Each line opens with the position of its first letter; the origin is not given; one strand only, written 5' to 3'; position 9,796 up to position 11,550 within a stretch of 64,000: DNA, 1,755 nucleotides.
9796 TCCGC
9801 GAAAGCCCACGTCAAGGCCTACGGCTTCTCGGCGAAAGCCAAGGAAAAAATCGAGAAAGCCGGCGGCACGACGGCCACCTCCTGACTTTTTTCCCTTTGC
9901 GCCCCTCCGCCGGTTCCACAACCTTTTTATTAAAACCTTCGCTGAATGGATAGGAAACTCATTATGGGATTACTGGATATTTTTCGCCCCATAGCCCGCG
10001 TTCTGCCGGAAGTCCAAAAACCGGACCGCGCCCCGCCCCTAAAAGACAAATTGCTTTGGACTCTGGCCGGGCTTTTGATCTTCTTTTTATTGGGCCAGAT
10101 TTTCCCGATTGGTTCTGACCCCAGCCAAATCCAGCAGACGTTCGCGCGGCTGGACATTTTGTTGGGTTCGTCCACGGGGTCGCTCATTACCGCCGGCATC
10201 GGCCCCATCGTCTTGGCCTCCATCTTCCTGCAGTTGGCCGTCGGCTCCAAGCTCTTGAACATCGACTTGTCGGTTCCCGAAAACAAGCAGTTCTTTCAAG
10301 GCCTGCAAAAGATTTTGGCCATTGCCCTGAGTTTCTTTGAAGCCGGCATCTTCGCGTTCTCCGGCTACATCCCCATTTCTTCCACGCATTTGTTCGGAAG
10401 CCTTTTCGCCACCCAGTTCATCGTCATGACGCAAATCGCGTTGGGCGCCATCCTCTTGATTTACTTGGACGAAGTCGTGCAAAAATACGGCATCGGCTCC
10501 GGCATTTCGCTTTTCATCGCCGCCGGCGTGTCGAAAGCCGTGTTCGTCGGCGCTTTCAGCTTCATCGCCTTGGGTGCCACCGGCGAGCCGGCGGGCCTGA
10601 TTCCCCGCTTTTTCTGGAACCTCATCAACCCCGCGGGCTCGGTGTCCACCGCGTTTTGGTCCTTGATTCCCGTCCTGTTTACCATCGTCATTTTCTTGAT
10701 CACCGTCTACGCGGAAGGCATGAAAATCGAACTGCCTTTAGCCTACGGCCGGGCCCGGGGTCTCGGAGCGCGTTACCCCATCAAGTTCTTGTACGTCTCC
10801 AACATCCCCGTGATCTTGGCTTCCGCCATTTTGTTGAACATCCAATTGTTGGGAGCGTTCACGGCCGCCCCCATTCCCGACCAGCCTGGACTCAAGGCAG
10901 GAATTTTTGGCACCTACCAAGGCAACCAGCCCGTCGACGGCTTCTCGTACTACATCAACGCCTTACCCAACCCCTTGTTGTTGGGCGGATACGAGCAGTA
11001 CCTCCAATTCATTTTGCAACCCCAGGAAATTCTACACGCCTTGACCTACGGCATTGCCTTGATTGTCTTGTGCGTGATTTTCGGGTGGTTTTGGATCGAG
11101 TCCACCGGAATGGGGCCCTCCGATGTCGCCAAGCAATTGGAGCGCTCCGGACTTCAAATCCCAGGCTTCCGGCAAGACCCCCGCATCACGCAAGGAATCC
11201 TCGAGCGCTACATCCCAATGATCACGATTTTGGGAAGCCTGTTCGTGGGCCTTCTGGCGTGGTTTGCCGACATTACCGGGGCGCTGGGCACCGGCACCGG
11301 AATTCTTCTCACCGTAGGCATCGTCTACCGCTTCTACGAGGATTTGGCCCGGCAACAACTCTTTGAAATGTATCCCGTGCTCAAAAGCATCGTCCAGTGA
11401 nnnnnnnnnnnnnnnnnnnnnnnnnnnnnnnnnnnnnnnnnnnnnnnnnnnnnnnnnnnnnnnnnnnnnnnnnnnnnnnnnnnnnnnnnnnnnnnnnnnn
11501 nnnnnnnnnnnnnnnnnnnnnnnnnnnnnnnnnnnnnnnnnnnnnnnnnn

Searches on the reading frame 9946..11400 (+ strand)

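Call 65: search_protein_families(library=pfam, proteins=[window:9946-11400:+], max_evalue=0.00001)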
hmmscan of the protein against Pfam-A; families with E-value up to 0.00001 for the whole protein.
window:9946-11400:+ (484 aa): 1 family
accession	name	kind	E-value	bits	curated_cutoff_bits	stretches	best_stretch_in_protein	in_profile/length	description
PF00344.25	SecY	-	1.4e-63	215.5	32.2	1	79-464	1-306/306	SecY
